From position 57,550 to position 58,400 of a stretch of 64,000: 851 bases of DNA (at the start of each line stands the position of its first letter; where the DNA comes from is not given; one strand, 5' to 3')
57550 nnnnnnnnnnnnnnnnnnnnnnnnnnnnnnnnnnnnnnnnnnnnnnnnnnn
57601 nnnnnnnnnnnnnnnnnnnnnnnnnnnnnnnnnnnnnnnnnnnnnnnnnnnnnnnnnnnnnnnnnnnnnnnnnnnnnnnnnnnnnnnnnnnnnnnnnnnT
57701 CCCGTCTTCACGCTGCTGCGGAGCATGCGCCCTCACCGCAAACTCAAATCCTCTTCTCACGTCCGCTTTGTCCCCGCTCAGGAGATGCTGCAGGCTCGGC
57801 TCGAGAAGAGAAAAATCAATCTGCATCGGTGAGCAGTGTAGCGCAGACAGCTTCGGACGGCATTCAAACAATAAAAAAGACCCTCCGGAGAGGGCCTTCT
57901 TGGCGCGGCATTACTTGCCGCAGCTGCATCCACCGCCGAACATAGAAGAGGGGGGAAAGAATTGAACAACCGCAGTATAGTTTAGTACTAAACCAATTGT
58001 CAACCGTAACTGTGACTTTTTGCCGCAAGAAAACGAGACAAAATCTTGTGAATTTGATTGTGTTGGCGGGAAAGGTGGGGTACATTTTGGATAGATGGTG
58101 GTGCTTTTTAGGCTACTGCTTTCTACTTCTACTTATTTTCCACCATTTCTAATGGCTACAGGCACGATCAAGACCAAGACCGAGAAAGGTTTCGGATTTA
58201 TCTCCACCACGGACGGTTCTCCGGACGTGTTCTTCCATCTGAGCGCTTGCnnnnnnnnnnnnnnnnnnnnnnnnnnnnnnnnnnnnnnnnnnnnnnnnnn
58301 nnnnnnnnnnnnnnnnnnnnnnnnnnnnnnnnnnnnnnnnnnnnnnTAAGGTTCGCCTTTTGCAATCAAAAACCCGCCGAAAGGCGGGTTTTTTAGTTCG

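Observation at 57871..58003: Promoter, 10-codon ORF (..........) and terminator cassette immediately upstream of the RSH-membrane fusion gene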

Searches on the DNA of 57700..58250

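Call 5: search_rna_families(source=window, start=57700, end=58250, threshold=evalue, max_evalue=10, show_alignments=3)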
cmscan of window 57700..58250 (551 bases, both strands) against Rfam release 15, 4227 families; matches with E-value up to 10: 5.
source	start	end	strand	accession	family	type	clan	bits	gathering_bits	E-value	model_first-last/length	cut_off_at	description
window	57867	57940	-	RF02076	STnc100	Gene; sRNA;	-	20.8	47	0.023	1-206/206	no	Gammaproteobacterial sRNA STnc100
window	57871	57986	-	RF01859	Phe_leader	Cis-reg; leader;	-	19.2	55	1.3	1-125/125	no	Phenylalanine leader peptide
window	57958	58016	-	RF01384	InvR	Gene;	-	19.1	60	0.47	1-91/91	no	Invasion gene-associated RNA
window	57863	57983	-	RF02502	Atu_C8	Gene; sRNA;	-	15.8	50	3.1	1-122/122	no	Rhizobiales sRNA Atu_C8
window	57875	57982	-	RF01386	isrB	Gene; sRNA;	-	15.4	35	3.3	1-87/87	no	isrB Hfq binding RNA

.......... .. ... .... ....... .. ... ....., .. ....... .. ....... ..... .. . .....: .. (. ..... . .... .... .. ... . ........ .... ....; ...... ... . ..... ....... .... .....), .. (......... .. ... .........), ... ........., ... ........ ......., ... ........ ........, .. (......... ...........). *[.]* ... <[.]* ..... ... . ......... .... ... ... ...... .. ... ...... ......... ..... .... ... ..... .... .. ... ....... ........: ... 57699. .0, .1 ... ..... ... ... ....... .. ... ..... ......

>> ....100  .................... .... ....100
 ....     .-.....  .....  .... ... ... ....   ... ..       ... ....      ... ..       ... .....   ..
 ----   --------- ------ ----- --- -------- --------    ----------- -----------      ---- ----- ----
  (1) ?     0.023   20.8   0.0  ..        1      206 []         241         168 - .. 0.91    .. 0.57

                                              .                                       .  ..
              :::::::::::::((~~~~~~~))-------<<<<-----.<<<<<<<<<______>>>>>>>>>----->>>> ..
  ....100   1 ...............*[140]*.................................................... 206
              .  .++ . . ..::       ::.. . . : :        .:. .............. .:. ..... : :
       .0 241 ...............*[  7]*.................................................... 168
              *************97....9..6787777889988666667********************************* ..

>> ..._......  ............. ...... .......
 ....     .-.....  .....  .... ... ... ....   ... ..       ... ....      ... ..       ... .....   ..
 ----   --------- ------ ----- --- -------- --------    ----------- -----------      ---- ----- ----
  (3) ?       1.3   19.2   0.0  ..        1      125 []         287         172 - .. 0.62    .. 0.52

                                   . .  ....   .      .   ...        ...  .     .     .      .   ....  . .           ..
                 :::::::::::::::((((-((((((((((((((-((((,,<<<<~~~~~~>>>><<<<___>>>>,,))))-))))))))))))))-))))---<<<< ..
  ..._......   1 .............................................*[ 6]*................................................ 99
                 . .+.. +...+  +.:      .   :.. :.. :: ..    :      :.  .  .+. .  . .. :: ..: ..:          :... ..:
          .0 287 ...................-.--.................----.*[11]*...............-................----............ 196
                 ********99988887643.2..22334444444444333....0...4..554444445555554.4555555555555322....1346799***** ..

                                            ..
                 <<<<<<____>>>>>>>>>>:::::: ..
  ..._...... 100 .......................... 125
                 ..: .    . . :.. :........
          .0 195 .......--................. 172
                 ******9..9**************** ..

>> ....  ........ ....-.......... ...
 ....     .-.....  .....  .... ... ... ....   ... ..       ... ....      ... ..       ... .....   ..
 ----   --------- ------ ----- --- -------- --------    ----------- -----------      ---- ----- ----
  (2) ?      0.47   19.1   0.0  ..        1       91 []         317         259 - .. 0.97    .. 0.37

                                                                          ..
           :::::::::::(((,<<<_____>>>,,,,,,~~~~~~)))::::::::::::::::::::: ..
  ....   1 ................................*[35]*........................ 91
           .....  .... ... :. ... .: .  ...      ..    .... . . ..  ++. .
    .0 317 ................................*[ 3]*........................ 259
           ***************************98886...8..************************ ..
